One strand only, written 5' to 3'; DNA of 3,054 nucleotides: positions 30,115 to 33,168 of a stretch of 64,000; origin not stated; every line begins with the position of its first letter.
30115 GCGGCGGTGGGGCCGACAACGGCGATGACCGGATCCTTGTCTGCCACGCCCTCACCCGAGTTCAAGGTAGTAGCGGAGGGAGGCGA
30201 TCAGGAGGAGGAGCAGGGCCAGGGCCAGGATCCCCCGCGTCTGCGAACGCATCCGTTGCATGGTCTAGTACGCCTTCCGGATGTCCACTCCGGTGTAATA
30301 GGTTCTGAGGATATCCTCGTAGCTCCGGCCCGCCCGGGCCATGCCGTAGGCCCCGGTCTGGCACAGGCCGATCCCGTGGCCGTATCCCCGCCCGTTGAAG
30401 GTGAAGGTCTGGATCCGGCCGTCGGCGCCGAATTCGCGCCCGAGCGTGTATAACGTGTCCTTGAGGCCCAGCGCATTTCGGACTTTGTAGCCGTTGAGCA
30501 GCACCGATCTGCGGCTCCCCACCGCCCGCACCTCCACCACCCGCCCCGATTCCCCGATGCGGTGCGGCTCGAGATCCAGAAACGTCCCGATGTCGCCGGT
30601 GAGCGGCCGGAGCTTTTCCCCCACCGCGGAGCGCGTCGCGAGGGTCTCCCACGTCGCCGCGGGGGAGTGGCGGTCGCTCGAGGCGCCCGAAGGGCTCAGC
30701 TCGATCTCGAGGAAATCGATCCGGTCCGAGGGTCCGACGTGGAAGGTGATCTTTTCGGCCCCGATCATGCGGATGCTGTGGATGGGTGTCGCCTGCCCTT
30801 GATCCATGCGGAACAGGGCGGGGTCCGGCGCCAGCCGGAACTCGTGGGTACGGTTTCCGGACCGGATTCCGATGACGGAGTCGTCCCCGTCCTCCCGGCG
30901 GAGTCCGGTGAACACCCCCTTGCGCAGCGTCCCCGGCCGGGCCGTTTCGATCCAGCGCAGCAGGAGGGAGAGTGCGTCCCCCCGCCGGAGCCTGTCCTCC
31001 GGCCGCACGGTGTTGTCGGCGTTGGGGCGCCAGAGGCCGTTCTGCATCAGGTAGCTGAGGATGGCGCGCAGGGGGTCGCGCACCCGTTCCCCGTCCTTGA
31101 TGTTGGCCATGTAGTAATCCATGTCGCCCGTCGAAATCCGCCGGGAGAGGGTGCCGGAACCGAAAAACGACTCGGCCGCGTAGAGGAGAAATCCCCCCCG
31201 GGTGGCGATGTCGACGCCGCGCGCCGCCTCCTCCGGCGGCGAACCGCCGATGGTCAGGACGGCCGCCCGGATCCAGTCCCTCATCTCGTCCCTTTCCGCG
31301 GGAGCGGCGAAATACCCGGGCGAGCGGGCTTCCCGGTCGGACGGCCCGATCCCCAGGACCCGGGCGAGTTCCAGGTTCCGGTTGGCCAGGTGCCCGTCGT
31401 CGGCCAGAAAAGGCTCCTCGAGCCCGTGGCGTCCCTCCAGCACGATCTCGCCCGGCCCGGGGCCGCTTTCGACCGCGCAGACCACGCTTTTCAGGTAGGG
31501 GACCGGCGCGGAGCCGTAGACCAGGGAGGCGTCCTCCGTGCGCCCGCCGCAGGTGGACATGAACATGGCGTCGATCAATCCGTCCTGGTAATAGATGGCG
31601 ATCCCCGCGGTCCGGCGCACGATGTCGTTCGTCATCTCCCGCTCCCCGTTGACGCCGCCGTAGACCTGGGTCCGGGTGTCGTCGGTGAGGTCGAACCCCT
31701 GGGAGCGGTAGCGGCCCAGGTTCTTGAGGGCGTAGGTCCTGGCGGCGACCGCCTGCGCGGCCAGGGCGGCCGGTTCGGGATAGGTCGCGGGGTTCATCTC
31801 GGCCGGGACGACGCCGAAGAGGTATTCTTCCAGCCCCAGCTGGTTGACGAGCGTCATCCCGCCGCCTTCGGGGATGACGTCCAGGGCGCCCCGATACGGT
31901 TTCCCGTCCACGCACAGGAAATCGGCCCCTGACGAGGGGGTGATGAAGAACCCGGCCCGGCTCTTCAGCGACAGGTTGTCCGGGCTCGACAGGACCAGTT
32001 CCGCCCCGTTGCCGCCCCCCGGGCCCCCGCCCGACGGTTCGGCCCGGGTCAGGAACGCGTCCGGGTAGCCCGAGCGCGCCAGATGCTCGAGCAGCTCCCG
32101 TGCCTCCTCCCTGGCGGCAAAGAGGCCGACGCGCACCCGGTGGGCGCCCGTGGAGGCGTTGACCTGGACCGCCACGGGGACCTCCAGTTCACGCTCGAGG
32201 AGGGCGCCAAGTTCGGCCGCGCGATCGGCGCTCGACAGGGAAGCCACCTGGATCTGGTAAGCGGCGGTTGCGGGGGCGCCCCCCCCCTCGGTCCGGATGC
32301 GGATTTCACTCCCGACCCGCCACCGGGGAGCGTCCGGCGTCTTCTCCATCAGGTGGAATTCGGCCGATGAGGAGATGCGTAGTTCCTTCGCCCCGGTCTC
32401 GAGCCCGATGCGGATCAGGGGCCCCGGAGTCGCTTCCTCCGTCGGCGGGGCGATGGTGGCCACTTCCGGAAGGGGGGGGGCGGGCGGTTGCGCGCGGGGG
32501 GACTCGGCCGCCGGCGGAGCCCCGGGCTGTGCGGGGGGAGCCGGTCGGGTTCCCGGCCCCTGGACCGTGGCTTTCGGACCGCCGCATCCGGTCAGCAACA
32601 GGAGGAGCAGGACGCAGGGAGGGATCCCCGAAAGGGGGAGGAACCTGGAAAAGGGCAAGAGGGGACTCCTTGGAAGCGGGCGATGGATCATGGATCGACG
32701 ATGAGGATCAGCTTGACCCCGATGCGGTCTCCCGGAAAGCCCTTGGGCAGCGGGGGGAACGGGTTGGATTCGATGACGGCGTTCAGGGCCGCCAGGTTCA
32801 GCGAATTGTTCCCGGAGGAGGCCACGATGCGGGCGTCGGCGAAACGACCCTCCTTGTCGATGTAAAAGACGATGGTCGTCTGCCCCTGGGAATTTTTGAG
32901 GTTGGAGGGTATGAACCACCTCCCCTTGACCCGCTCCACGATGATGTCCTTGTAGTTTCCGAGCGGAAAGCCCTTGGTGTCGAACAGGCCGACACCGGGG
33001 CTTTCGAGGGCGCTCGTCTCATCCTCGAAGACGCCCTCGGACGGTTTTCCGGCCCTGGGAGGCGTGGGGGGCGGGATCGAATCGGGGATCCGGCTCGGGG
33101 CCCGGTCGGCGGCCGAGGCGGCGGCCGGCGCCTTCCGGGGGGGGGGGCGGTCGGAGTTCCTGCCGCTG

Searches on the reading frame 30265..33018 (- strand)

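Call 58: search_protein_families(library=pfam, proteins=[window:30265-33018:-], max_evalue=0.00001)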
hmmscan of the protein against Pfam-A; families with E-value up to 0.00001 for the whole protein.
window:30265-33018:- (917 aa): 2 families
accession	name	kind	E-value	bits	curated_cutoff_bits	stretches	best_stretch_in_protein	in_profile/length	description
PF08486.15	SpoIID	-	7.9e-23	81.4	23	1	385-477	2-97/97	Stage II sporulation protein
PF05036.18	SPOR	-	2.9e-09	37.6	21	1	252-324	3-75/76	SPOR domain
